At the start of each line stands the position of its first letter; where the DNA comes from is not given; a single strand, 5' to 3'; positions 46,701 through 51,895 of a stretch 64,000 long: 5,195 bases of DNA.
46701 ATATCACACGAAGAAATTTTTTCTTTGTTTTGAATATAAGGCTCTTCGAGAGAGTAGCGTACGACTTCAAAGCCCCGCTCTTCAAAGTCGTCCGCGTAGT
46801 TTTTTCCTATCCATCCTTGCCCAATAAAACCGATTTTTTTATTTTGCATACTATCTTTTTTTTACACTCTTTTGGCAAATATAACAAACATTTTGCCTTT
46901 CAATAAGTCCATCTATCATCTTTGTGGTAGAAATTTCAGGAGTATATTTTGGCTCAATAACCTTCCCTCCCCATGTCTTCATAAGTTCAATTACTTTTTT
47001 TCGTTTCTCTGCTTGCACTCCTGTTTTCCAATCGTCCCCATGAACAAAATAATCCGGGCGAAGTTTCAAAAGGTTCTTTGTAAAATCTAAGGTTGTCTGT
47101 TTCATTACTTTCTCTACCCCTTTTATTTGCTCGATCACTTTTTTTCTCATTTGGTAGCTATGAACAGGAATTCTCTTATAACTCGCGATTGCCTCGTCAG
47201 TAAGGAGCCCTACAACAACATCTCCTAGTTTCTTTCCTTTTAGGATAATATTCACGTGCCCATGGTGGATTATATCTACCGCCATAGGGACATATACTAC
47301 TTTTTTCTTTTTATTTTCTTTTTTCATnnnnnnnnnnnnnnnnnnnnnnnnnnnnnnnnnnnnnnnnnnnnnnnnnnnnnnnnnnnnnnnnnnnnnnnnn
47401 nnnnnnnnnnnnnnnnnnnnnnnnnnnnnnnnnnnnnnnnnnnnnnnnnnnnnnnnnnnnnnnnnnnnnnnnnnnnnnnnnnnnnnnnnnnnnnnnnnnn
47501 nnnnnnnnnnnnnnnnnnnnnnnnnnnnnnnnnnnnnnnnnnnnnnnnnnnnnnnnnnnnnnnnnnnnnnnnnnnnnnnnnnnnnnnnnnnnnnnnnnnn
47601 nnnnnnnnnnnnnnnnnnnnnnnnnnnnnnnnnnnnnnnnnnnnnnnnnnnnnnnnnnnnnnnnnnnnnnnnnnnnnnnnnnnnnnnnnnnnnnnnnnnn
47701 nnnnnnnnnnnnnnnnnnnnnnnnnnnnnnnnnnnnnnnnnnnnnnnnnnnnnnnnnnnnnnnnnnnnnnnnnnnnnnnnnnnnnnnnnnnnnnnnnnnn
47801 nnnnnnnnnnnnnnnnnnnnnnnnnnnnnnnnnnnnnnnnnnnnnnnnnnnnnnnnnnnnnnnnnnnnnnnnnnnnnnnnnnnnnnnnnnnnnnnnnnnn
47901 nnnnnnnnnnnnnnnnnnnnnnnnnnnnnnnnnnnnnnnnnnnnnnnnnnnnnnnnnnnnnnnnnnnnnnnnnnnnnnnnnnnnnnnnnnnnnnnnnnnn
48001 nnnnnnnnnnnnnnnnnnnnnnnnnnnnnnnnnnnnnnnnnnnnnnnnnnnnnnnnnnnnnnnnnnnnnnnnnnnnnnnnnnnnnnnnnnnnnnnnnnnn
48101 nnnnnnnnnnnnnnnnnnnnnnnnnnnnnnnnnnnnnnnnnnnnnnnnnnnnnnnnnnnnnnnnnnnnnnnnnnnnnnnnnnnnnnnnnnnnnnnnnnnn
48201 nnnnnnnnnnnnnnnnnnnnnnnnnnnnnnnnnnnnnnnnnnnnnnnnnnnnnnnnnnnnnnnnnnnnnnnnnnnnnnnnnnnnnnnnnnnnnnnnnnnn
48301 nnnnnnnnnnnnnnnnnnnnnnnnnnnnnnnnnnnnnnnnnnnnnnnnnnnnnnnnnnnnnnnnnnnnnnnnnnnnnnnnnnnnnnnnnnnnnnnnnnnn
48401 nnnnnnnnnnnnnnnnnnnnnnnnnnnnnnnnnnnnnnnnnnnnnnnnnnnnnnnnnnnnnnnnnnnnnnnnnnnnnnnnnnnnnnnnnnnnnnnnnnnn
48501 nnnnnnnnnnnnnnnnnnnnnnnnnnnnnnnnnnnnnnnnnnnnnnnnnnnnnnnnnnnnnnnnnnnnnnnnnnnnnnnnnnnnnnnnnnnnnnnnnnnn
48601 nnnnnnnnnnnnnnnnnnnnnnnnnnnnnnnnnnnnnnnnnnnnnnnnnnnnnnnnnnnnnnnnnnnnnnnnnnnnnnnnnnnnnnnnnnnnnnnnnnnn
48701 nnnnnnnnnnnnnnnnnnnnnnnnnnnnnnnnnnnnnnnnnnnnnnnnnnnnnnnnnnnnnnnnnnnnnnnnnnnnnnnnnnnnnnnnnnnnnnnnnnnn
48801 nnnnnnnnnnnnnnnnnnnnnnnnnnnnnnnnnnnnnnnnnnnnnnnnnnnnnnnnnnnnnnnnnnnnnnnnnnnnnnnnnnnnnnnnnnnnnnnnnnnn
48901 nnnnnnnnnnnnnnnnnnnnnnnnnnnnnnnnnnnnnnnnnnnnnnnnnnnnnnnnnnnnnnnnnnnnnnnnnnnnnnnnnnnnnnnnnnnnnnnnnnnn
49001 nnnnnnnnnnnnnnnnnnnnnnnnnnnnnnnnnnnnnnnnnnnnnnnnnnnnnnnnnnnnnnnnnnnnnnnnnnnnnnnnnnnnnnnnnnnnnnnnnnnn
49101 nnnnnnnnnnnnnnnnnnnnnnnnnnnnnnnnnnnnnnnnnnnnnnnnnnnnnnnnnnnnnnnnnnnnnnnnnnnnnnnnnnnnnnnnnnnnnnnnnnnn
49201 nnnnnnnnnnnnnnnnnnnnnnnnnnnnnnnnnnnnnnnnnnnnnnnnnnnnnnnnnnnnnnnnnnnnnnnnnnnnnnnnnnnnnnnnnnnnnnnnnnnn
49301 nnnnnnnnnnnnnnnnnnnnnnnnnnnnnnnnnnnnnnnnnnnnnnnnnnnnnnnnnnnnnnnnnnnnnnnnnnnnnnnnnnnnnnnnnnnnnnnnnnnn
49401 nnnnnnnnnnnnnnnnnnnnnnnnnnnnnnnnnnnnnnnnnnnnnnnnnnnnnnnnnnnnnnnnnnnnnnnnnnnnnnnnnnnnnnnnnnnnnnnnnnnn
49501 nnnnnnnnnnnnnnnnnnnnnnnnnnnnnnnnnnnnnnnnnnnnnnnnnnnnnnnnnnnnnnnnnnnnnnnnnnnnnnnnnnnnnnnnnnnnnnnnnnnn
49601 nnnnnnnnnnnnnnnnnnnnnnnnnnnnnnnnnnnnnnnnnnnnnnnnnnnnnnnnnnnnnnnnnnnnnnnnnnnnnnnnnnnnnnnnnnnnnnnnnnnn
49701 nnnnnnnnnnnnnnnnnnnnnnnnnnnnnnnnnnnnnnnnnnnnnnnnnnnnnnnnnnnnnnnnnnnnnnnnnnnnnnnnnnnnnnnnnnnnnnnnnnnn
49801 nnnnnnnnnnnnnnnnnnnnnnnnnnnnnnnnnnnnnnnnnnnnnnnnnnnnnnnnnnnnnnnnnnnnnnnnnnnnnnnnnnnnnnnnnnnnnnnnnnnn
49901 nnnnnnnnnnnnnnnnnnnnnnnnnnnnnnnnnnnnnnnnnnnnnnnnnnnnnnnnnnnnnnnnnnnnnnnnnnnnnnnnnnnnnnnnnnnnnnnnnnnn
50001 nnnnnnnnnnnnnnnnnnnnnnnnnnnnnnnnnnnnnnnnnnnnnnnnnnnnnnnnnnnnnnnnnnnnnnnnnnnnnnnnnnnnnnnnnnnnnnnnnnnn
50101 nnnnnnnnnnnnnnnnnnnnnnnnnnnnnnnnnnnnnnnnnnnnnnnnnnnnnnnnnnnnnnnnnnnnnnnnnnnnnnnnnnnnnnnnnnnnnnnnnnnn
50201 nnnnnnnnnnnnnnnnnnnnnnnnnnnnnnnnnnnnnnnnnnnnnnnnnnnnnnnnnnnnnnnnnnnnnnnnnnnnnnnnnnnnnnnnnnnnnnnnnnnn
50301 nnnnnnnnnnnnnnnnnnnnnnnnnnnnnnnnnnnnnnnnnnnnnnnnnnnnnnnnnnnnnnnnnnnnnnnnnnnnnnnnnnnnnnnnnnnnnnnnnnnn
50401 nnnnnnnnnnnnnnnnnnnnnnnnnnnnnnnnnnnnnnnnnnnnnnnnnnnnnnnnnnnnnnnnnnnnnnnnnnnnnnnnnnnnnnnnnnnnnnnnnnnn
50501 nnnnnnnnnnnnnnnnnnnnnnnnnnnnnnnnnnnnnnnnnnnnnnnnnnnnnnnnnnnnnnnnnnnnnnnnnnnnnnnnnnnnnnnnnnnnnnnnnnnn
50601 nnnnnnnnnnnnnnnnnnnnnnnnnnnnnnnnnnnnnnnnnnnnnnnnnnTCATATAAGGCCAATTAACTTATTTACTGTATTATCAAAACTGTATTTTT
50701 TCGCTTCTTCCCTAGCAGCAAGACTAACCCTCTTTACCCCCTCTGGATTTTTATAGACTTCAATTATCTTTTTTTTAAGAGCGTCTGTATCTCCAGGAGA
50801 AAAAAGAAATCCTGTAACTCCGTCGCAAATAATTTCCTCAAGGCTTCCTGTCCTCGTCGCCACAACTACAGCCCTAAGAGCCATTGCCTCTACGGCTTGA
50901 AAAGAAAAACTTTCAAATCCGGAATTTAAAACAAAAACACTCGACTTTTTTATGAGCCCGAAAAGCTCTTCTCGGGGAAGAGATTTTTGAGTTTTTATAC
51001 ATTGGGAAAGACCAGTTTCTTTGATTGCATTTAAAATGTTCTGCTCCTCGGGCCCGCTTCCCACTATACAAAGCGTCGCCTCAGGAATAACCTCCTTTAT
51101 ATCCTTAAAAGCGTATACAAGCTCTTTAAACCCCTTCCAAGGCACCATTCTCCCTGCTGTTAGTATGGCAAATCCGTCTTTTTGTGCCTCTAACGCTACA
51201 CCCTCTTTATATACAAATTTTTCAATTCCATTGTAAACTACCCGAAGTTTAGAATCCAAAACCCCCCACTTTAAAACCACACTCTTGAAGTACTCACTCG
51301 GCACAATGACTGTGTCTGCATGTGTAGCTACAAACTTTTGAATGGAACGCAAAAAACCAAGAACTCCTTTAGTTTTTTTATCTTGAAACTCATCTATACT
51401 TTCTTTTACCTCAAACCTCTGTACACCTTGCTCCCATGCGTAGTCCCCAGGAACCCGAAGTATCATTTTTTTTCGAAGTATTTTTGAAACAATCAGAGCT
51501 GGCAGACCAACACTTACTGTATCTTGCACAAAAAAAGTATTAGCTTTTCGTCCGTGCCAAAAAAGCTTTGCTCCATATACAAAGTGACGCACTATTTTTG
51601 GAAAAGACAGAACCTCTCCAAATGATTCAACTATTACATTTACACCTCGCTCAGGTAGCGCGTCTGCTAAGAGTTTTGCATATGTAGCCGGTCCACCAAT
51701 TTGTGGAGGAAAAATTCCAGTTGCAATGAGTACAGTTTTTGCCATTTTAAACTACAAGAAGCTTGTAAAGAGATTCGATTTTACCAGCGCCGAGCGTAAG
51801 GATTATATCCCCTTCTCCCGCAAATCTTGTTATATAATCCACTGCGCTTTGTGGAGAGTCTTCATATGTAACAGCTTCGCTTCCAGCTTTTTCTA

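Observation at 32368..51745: About 20 kb envelope glycopolymer locus combining teichoic-acid-like (CDP-alcohol), sulfation and methylation functions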

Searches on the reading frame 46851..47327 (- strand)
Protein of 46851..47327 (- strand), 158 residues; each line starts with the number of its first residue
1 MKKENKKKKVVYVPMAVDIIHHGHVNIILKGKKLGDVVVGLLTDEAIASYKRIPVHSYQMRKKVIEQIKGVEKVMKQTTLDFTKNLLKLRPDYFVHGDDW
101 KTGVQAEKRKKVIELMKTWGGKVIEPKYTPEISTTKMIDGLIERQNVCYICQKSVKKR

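Call 4: search_protein_families(library=pfam, proteins=[window:46851-47327:-], max_evalue=0.01)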
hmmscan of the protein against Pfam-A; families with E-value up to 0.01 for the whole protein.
window:46851-47327:- (158 aa): 1 family
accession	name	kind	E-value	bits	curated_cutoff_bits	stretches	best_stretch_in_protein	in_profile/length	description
PF01467.32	CTP_transf_like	-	1.1e-15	58.4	21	1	18-138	7-131/133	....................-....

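Call 7: search_protein_families(library=ncbifam, proteins=[window:46851-47327:-], max_evalue=0.1)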
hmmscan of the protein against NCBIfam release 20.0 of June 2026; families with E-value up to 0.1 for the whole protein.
window:46851-47327:- (158 aa): 11 families
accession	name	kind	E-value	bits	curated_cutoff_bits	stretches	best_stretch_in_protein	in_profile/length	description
TIGR02199.1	rfaE_dom_II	equivalog_domain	1.9e-18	66.7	181.5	1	4-139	7-140/144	D-glycero-beta-D-manno-heptose 1-phosphate adenylyltransferase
TIGR01518.1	g3p_cytidyltrns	equivalog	3.8e-15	56.1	165.4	1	16-117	6-109/125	glycerol-3-phosphate cytidylyltransferase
TIGR00125.1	cyt_tran_rel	domain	1.3e-12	47.7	27.7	1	10-72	1-63/65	adenylyltransferase/cytidyltransferase family protein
NF008454.0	PRK11316.1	equivalog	8.4e-12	44.4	521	1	5-141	337-471/475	bifunctional D-glycero-beta-D-manno-heptose-7-phosphate kinase/D-glycero-beta-D-manno-heptose 1-phosphate adenylyltransferase HldE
NF001985.0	PRK00777.1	subfamily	2.9e-10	40.4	104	1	11-68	7-65/157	pantetheine-phosphate adenylyltransferase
NF045965.1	RibF_rel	equivalog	0.00074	19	200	1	7-115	11-136/279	FAD synthase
NF005518.0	PRK07143.1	equivalog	0.0011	18.4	232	1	5-118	12-137/281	hypothetical protein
TIGR00409.1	proS_fam_II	equivalog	0.0087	15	306.7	1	42-68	117-143/568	proline--tRNA ligase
NF002250.0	PRK01170.1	subfamily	0.016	14.7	489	1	15-67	7-59/322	bifunctional pantetheine-phosphate adenylyltransferase/NTP phosphatase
TIGR01510.1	coaD_prev_kdtB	equivalog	0.044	13.8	103.3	1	16-76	7-67/155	pantetheine-phosphate adenylyltransferase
NF041124.1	CoaD_Thcocales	equivalog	0.099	12.5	290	0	6-65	2-63/156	phosphopantetheine adenylyltransferase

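Call 41: search_solved_structures(query=window:46851-47327:-, max_evalue=0.001, show_alignments=2)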
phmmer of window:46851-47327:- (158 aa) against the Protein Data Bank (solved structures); distinct sequences matched with E-value up to 0.001: 9.
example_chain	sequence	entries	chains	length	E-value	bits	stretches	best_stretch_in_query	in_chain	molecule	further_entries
5x3d_A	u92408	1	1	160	8.7e-48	165.4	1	7-138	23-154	Phosphoenolpyruvate phosphomutase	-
3elb_A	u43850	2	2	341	7e-17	65.1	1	14-141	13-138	Ethanolamine-phosphate cytidylyltransferase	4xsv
1coz_A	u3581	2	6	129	2.3e-12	50.4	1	12-120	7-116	PROTEIN (GLYCEROL-3-PHOSPHATE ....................) | glycerol-3-phosphate cytidylyltransferase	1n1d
2b7l_A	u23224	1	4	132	2.9e-09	40.3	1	16-120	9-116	glycerol-3-phosphate cytidylyltransferase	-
3glv_A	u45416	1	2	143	6.7e-09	39.2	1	16-118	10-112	Lipopolysaccharide core biosynthesis protein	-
4zcp_A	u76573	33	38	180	5.8e-06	29.6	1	4-142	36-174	Cholinephosphate cytidylyltransferase | Choline-phosphate cytidylyltransferase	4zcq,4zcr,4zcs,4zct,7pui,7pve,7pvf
9hsg_A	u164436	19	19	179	6e-06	29.6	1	4-142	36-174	choline-phosphate cytidylyltransferase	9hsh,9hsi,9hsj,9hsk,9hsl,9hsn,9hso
9hsm_A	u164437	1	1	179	6e-06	29.6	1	4-142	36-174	choline-phosphate cytidylyltransferase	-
5x9q_A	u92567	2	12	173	0.00021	24.6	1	9-138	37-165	Putative cytidylyltransferase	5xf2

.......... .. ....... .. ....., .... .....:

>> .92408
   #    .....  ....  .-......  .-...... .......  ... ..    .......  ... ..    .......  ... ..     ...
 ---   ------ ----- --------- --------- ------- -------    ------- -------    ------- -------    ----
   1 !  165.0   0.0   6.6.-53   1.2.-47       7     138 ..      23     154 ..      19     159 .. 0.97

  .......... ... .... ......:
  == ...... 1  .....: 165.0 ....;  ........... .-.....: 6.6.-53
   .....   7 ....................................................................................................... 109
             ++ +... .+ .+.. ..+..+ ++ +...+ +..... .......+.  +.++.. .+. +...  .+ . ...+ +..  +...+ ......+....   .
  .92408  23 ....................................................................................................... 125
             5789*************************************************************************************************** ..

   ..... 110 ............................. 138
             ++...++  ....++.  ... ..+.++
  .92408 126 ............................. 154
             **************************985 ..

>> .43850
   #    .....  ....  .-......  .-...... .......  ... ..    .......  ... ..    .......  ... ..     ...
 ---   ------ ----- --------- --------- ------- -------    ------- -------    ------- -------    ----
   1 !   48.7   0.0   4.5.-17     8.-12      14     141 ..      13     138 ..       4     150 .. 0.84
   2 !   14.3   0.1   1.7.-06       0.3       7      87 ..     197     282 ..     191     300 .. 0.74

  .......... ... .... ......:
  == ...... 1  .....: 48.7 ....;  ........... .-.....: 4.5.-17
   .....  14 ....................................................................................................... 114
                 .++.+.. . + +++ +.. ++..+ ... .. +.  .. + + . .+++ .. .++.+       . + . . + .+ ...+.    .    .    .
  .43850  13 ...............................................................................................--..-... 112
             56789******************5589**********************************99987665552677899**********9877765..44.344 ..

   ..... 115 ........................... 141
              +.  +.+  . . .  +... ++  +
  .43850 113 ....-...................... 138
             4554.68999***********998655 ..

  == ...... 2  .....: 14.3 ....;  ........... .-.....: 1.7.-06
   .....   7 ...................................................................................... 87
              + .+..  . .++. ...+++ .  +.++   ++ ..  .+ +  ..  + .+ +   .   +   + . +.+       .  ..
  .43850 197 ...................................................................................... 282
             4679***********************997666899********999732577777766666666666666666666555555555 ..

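Call 55: find_homologous_proteins(query=window:46851-47327:-, max_evalue=1e-20)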
Query window:46851-47327:- (158 aa): 703 proteins with E <= 1e-20 among 1102 candidates; the best 120 are listed.
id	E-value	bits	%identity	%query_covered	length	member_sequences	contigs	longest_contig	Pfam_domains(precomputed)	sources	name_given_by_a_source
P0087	8.1e-97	339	99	100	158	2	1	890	PF01467.33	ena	-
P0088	1.3e-52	196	61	90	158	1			PF01467.33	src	-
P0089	4.4e-51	191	61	84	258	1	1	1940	PF13714.13,PF01467.33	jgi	-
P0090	1.3e-50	189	57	89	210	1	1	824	PF01467.33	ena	-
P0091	1.3e-50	189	61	89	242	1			PF13714.13,PF01467.33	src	-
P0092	1.4e-50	189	60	85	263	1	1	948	PF13714.13,PF01467.33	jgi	jgi:phosphoenolpyruvate phosphomutase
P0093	2.6e-50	188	57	87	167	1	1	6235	PF01467.33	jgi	jgi:phosphoenolpyruvate phosphomutase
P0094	5.9e-50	187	60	87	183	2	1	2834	PF01467.33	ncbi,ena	-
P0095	1.2e-49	186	57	89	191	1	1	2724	PF01467.33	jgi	jgi:phosphoenolpyruvate phosphomutase / 2-hydroxyethylphosphonate cytidylyltransferase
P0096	1.3e-49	186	60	86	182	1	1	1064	PF01467.33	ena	-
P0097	1.6e-49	186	57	91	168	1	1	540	PF01467.33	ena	-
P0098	2.6e-49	185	61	84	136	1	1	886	PF01467.33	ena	-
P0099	3.0e-49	185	60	87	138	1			PF01467.33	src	-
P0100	3.1e-49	185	58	88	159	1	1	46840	PF01467.33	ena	-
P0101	3.7e-49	185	57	95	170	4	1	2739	PF01467.33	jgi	-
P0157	2.0e-45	172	58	88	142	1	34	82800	PF01467.33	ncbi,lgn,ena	-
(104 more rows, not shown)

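Call 56: find_encoding_contigs(protein=P0100, flank=10000, max_places=1)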
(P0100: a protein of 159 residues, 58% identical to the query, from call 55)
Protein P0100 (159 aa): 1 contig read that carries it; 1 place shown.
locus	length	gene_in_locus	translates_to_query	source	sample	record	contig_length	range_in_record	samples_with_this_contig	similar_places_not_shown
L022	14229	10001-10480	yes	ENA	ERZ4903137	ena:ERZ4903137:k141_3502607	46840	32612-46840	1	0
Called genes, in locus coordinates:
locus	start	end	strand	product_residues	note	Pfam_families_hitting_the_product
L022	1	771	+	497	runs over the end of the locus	PF01943:Polysacc_synt, PF13440:Polysacc_synt_3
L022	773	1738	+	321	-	PF13524:Glyco_trans_1_2 (faint)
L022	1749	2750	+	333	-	PF01073:3Beta_HSD (weak), PF01370:Epimerase, PF16363:GDP_Man_Dehyd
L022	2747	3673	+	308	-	-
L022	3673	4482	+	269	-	PF03269:DUF268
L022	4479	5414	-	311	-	PF01531:Glyco_transf_11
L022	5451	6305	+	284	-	PF05575:V_cholerae_RfbT, PF05050:Methyltransf_21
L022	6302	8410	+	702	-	-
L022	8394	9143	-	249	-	PF00005:ABC_tran, PF02463:SMC_N (faint)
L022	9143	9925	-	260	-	PF01061:ABC2_membrane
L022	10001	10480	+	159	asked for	PF01467:CTP_transf_like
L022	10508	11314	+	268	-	PF13714:PEP_mutase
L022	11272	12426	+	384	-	PF02776:TPP_enzyme_N, PF02775:TPP_enzyme_C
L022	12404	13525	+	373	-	PF00465:Fe-ADH, PF13685:Fe-ADH_2, PF25137:ADH_Fe_C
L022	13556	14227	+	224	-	?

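Call 57: find_encoding_contigs(protein=P0157, flank=10000, max_places=1)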
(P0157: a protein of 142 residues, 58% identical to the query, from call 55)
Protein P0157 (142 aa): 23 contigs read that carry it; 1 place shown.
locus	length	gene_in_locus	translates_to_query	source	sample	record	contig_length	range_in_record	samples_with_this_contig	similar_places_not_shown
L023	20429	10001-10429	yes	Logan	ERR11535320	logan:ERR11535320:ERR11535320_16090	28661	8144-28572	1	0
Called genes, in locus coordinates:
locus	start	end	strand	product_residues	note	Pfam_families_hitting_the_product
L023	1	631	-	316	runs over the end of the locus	PF22882:GT-D-like (weak)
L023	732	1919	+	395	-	PF13439:Glyco_transf_4, PF00534:Glycos_transf_1, PF13692:Glyco_trans_1_4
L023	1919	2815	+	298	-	PF24793:GINT1_N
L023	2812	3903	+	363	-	PF20706:GT4-conflict, PF00534:Glycos_transf_1, PF13692:Glyco_trans_1_4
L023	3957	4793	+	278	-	PF04991:LicD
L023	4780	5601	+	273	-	PF00535:Glycos_transf_2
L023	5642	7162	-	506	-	PF01943:Polysacc_synt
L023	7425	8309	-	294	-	PF01531:Glyco_transf_11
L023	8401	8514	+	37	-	-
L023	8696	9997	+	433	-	PF01467:CTP_transf_like, PF13714:PEP_mutase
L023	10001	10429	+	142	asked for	PF01467:CTP_transf_like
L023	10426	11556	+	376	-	PF02776:TPP_enzyme_N, PF02775:TPP_enzyme_C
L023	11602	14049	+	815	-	PF09586:YfhO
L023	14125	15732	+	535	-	-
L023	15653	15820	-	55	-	-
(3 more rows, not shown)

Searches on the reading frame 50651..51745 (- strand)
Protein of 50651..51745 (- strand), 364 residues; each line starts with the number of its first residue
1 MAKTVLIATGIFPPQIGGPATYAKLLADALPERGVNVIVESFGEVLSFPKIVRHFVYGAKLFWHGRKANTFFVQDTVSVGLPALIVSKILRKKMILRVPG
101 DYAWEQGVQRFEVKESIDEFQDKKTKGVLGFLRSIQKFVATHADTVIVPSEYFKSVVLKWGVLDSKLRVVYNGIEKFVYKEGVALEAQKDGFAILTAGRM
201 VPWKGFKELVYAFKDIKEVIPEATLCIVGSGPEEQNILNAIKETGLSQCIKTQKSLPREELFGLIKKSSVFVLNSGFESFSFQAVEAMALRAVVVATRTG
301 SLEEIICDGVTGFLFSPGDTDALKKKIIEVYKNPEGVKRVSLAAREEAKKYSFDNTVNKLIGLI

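Call 4: search_protein_families(library=pfam, proteins=[window:50651-51745:-], max_evalue=0.01)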
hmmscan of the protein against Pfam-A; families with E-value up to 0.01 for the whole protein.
window:50651-51745:- (364 aa): 7 families
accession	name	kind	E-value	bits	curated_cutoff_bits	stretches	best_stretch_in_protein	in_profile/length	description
PF00534.26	Glycos_transf_1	-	2.7e-36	125.1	26.4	1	187-346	11-171/172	Glycosyl transferases group 1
PF13692.12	Glyco_trans_1_4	-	1.5e-27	97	27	1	193-333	3-142/142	Glycosyl transferases group 1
PF13439.12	Glyco_transf_4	-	3e-10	40.8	28.5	1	130-175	121-167/170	Glycosyltransferase Family 4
PF13579.12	Glyco_trans_4_4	-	1.9e-06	28.7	29.7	1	131-173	116-158/158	Glycosyl transferase 4-like domain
PF13524.12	Glyco_trans_1_2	-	0.00028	21.3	25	1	218-360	11-142/144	Glycosyl transferase-like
PF20706.3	GT4-conflict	-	0.00063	19.3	26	1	188-360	194-385/385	Family 4 Glycosyltransferase in conflict systems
PF07352.17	Phage_Mu_Gam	-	0.004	17.5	28.3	1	234-268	97-125/149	Bacteriophage Mu Gam like protein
